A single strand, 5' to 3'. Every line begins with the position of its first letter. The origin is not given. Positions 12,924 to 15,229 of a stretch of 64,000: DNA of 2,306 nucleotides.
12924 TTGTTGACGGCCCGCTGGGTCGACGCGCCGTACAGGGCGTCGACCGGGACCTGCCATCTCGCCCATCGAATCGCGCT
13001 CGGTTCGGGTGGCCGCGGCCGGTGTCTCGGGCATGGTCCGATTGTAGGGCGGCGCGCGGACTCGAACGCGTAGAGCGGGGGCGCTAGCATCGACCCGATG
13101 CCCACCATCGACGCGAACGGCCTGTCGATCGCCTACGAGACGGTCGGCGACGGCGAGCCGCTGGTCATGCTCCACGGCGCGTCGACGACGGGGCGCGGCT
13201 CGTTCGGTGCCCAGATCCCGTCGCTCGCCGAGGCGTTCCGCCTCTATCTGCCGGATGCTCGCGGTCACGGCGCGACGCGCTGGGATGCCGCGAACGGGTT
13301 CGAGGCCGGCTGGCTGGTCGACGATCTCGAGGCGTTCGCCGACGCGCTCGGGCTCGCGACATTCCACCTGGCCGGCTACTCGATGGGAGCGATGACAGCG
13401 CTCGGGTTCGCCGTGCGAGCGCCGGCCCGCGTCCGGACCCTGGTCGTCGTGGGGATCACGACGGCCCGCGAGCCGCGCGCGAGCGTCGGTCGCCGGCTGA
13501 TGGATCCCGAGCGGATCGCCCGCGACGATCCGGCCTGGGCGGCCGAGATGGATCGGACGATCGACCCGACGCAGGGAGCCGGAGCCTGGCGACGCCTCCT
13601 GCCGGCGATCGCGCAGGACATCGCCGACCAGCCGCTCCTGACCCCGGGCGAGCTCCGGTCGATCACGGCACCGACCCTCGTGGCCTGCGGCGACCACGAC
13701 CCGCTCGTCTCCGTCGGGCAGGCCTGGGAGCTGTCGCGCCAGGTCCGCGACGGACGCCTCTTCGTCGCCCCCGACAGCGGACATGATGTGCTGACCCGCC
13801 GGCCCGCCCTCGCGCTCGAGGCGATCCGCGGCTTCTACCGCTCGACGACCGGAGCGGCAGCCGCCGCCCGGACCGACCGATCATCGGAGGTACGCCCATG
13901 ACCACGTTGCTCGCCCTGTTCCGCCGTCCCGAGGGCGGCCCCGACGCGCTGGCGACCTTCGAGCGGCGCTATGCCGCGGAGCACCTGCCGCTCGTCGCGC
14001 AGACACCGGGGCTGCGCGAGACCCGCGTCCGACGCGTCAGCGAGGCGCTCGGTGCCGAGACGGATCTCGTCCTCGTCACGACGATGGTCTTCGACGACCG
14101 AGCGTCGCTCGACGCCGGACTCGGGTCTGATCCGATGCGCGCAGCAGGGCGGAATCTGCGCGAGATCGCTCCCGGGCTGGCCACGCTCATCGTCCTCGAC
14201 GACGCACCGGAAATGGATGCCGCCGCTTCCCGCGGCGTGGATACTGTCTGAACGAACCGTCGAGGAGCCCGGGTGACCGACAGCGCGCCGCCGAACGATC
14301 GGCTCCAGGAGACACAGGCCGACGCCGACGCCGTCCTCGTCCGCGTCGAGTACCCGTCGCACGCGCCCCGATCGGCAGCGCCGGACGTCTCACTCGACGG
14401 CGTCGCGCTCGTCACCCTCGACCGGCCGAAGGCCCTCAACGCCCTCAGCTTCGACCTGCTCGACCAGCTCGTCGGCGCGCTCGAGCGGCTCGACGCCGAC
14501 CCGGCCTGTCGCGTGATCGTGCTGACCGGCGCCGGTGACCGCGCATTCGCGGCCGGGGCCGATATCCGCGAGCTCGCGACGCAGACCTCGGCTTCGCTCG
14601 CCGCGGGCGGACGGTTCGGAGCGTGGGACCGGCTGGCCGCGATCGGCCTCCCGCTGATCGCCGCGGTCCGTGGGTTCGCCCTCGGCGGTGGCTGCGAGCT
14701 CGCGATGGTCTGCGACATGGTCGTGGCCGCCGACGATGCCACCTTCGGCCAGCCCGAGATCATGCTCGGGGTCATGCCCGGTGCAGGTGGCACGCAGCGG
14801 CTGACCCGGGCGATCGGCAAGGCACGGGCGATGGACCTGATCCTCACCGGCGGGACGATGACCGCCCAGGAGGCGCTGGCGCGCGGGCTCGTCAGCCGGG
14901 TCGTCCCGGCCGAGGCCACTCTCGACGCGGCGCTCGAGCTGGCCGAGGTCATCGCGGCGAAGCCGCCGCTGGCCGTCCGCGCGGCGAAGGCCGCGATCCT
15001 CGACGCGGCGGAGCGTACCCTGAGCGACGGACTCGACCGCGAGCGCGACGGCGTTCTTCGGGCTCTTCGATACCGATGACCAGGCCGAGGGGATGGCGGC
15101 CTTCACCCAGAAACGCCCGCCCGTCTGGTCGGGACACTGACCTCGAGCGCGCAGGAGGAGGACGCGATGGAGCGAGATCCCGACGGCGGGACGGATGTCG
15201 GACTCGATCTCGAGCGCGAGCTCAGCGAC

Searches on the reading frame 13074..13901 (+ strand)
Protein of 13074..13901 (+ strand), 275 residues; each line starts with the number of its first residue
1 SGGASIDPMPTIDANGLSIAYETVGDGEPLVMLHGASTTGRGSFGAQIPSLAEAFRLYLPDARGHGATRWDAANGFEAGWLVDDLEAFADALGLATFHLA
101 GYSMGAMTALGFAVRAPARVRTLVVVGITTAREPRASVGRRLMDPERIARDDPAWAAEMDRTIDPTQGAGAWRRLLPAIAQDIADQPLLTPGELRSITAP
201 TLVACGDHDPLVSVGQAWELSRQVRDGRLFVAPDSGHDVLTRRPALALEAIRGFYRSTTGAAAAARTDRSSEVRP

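Call 36: search_protein_families(library=pfam, proteins=[window:13074-13901:+], max_evalue=0.0001)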
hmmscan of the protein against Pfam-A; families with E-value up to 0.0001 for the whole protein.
window:13074-13901:+ (275 aa): 4 families
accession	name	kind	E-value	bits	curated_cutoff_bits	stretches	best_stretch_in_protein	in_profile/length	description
PF00561.26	Abhydrolase_1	-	1.5e-24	87.4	25.8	1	29-156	2-131/245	alpha/beta hydrolase fold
PF12697.13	Abhydrolase_6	-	1.4e-18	68.8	26.3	1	30-245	1-212/217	Alpha/beta hydrolase family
PF12146.15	Hydrolase_4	-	1.2e-11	44.8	27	1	54-127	31-108/239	Serine aminopeptidase, S33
PF00975.26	Thioesterase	-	3.2e-05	24.7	26.4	1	96-225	67-195/226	Thioesterase domain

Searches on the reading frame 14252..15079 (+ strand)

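Call 36: search_protein_families(library=pfam, proteins=[window:14252-15079:+], max_evalue=0.0001)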
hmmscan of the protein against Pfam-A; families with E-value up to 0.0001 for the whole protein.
window:14252-15079:+ (275 aa): 2 families
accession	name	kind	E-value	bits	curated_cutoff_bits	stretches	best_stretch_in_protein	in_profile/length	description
PF00378.25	ECH_1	-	5.6e-68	229.4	27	1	49-265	4-221/251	Enoyl-CoA hydratase/isomerase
PF16113.10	ECH_2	-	2.6e-35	123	27.2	1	52-237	2-191/335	Enoyl-CoA hydratase/isomerase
